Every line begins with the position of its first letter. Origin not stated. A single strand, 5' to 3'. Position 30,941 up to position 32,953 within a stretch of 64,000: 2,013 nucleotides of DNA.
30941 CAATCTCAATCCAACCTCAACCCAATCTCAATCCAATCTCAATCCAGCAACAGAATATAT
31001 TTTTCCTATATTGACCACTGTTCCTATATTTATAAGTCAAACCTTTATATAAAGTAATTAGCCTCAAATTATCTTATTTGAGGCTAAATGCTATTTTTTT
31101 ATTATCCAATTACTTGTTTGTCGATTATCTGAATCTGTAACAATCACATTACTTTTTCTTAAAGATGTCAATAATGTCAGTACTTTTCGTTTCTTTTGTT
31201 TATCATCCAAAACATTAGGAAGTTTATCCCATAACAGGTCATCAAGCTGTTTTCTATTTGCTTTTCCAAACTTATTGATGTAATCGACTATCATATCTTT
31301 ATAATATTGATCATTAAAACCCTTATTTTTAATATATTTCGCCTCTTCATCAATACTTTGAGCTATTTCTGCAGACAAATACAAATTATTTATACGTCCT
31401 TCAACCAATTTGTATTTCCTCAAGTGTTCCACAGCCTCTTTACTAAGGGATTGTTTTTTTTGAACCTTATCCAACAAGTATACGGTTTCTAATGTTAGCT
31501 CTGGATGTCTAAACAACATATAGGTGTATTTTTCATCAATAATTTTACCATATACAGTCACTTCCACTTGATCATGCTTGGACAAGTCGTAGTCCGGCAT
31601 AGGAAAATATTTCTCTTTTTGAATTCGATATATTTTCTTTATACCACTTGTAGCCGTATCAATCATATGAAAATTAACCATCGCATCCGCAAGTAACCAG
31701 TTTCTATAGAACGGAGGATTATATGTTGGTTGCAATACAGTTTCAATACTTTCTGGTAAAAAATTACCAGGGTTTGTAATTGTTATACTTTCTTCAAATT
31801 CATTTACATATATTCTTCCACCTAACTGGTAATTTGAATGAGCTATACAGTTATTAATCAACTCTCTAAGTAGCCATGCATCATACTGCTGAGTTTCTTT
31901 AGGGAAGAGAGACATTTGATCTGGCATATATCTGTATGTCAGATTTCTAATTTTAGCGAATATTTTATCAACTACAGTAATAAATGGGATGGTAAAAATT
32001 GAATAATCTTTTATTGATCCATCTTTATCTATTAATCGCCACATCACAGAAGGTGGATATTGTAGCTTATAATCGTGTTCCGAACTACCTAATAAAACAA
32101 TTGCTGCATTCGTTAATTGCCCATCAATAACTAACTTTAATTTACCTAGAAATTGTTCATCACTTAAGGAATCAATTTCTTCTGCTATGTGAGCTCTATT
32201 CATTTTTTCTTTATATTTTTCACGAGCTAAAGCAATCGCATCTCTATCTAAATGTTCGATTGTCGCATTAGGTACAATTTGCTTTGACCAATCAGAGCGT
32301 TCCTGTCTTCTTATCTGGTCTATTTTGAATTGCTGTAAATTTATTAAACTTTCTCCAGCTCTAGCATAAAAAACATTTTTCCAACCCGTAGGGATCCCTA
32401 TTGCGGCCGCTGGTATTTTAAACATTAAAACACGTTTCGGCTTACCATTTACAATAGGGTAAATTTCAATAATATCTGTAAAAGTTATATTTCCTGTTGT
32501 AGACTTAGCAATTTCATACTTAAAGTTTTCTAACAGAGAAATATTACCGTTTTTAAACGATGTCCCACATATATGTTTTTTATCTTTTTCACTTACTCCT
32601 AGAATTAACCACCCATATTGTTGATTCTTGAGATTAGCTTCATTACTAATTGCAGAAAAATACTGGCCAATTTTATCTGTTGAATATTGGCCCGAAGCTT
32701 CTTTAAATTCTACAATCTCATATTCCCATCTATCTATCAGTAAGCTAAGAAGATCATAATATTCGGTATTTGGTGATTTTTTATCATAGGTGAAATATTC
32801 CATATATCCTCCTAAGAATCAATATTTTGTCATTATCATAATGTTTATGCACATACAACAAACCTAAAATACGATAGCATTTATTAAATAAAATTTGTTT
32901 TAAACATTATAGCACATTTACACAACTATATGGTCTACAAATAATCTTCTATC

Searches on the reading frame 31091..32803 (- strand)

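Call 68: search_protein_families(library=padloc, proteins=[window:31091-32803:-], max_evalue=0.00001)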
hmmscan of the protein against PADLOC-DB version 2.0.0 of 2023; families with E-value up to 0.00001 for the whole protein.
window:31091-32803:- (570 aa): 0 families

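Call 74: search_protein_families(library=pfam, proteins=[window:31091-32803:-], max_evalue=0.00001)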
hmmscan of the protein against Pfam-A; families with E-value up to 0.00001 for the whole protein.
window:31091-32803:- (570 aa): 2 families
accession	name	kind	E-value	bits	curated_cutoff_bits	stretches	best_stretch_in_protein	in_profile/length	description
PF13749.12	HATPase_c_4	-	8e-15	55.1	26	1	328-416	1-88/89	Putative ATP-dependent DNA helicase recG C-terminal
PF04326.19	SLFN_AlbA_2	-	2.6e-10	41.3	25.3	1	27-152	1-113/118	Schlafen, AlbA_2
